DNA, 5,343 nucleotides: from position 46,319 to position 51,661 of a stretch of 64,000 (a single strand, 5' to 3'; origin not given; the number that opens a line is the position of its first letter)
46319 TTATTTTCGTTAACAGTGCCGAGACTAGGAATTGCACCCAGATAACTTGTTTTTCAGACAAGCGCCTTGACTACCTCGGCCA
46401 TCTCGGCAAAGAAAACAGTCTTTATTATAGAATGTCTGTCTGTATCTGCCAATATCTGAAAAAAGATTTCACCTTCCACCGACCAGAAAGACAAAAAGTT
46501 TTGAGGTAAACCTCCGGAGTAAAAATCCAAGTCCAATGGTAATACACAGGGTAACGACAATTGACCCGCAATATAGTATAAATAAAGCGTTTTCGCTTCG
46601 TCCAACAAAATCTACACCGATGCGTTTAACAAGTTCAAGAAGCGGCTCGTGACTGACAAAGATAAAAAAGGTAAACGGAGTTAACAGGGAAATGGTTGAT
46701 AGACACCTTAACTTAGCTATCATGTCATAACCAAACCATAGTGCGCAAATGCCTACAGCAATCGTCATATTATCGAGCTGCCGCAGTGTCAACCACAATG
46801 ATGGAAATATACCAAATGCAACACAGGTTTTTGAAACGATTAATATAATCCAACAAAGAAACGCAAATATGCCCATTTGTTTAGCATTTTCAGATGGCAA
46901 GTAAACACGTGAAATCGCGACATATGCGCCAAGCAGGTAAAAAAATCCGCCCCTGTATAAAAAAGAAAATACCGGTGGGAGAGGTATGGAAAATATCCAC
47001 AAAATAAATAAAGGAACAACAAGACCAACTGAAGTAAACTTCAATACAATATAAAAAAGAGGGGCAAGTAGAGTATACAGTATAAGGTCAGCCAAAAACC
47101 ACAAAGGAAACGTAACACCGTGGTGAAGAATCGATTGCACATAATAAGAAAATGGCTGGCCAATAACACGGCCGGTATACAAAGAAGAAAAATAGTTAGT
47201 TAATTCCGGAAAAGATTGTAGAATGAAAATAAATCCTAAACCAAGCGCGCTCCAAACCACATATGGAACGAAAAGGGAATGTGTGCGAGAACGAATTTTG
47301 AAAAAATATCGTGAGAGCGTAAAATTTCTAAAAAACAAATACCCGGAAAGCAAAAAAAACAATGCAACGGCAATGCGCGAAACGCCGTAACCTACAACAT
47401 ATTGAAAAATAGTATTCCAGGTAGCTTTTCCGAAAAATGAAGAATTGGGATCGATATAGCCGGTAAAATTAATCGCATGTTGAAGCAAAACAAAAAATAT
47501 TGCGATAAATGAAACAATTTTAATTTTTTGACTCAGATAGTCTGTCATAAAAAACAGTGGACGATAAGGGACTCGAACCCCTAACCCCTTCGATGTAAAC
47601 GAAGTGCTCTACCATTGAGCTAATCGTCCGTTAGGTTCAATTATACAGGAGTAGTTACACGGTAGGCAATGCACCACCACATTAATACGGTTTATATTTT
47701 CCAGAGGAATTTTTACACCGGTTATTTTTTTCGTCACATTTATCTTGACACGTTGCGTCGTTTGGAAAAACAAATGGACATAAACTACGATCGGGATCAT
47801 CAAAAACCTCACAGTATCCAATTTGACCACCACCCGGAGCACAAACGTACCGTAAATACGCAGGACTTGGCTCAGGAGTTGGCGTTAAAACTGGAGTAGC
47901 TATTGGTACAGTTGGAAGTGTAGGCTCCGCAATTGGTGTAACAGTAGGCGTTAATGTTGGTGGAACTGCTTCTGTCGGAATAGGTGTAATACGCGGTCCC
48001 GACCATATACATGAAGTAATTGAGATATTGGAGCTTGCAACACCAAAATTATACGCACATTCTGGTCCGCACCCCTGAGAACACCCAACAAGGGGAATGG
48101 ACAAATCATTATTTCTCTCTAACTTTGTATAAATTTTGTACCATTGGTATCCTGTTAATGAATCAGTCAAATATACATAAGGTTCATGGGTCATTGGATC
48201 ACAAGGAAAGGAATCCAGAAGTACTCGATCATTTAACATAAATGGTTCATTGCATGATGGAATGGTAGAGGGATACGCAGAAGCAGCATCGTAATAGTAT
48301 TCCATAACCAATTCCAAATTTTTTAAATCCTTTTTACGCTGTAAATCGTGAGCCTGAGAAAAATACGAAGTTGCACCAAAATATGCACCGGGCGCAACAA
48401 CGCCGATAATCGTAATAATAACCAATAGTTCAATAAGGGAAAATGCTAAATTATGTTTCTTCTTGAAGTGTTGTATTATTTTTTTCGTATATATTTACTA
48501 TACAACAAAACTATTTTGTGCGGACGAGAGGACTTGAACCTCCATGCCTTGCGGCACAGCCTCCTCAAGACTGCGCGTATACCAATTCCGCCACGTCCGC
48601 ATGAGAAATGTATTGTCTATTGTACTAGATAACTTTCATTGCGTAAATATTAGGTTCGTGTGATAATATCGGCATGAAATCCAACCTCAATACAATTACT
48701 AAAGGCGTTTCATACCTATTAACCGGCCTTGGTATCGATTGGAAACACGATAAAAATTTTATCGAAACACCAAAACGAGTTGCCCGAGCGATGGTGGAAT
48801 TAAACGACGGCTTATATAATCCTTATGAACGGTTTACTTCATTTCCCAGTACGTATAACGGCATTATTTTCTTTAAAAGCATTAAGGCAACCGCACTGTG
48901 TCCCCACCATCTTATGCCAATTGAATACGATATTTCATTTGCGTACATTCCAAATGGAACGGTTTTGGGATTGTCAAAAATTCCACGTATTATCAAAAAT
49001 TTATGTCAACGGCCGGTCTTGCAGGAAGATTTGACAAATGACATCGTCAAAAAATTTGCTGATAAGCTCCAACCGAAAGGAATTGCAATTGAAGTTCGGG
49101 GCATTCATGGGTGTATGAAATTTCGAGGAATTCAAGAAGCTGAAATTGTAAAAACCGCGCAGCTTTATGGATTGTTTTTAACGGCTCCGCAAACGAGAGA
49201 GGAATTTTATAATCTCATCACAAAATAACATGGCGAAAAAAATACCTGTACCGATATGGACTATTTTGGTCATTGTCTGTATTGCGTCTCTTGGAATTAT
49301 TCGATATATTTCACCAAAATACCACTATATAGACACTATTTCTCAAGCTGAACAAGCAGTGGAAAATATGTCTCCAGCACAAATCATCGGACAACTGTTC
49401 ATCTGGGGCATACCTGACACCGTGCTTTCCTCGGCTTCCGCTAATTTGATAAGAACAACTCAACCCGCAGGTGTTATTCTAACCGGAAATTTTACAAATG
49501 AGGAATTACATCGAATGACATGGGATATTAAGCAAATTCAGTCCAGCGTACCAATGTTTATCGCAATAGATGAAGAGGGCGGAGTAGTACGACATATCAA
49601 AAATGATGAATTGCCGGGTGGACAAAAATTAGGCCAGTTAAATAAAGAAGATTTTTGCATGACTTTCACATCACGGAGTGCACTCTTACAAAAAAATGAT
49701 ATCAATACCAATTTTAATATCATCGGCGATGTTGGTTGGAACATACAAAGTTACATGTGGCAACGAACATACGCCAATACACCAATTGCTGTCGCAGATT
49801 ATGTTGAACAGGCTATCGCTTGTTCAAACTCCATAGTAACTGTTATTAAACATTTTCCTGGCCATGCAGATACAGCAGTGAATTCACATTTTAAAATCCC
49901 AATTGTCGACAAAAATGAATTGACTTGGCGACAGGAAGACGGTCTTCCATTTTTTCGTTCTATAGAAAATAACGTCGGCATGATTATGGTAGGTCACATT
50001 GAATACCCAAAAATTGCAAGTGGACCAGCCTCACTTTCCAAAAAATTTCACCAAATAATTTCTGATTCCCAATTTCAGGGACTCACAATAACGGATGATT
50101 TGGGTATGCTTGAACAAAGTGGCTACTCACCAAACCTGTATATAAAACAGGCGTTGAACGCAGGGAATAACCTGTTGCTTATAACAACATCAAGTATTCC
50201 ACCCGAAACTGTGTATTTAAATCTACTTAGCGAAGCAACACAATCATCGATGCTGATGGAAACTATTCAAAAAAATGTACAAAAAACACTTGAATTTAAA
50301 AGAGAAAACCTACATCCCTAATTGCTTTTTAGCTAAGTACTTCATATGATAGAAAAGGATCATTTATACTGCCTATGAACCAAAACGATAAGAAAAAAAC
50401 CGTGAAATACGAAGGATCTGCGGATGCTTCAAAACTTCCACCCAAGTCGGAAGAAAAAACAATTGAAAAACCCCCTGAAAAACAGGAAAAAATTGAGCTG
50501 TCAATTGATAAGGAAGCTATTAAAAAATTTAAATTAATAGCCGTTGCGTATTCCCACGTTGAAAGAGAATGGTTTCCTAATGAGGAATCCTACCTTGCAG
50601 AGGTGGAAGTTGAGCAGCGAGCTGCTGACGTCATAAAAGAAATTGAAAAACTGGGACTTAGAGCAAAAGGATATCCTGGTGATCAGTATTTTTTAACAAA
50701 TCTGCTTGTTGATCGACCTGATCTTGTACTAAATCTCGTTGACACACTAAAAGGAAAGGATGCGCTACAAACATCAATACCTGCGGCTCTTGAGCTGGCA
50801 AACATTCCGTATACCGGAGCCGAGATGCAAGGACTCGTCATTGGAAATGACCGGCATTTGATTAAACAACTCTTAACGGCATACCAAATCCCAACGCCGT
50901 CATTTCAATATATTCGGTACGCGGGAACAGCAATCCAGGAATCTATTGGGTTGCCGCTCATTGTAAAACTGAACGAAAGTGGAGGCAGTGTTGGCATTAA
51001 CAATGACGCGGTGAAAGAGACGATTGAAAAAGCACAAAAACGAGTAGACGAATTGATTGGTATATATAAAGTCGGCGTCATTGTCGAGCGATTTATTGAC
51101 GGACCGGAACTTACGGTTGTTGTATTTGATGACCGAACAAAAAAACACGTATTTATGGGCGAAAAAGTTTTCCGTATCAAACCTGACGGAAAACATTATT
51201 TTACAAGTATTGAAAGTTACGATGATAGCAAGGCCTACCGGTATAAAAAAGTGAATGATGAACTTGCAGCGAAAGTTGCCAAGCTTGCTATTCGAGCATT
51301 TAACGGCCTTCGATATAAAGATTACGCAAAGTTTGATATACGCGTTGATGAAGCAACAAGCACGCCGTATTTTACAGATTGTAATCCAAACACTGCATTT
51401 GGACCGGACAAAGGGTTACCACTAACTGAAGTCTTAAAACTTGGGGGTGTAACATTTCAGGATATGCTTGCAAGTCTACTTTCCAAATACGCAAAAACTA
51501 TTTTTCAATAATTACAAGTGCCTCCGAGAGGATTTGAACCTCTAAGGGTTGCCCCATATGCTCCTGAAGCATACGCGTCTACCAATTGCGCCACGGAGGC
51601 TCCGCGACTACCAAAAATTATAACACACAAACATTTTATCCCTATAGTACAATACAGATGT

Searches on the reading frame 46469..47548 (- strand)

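Call 55: search_protein_families(library=pfam, proteins=[window:46469-47548:-], max_evalue=0.00001)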
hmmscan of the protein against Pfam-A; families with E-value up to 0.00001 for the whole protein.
window:46469-47548:- (359 aa): 1 family
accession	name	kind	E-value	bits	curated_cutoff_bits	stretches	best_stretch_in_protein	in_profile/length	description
PF01757.29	Acyl_transf_3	-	2e-19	70.3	31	1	14-339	9-323/326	Acyltransferase domain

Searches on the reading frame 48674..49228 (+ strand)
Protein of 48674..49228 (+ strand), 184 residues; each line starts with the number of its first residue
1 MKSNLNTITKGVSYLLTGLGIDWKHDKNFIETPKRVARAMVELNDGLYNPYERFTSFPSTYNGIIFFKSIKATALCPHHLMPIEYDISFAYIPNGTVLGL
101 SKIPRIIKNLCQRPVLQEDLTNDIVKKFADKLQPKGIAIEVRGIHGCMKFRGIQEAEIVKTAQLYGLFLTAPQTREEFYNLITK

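Call 55: search_protein_families(library=pfam, proteins=[window:48674-49228:+], max_evalue=0.00001)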
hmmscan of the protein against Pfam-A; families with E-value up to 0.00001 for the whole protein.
window:48674-49228:+ (184 aa): 1 family
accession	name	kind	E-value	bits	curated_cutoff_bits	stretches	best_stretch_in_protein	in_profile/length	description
PF01227.27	GTP_cyclohydroI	-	1.6e-43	148.7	27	1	9-182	2-178/179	GTP cyclohydrolase I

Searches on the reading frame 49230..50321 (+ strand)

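Call 55: search_protein_families(library=pfam, proteins=[window:49230-50321:+], max_evalue=0.00001)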
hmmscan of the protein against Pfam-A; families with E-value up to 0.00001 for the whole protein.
window:49230-50321:+ (363 aa): 1 family
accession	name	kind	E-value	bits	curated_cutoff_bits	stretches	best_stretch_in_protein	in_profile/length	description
PF00933.27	Glyco_hydro_3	-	1e-40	140.6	27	1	65-354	15-314/316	Glycosyl hydrolase family 3 N terminal domain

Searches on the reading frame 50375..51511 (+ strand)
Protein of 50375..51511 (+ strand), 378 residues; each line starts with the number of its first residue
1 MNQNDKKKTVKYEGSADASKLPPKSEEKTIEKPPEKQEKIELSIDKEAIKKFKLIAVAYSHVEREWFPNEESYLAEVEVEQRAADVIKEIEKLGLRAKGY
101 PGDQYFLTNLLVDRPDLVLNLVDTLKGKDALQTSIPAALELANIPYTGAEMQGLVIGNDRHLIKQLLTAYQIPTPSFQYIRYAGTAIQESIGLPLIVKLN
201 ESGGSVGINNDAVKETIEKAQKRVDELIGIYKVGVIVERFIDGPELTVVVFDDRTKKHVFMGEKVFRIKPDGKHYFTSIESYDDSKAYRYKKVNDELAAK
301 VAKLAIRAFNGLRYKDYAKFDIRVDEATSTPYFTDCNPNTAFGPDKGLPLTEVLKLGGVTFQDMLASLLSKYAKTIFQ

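Call 25: search_protein_families(library=pfam, proteins=[window:50375-51511:+])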
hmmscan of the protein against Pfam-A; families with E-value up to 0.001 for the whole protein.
window:50375-51511:+ (378 aa): 2 families
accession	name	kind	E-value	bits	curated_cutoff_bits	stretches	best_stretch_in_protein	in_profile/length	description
PF07478.18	Dala_Dala_lig_C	-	3.6e-17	63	24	1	185-369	29-203/204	D-ala D-ala ligase C-terminus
PF01071.24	GARS_A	-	0.00043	20.6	27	1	160-256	3-104/194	Phosphoribosylglycinamide synthetase, ATP-grasp (A) domain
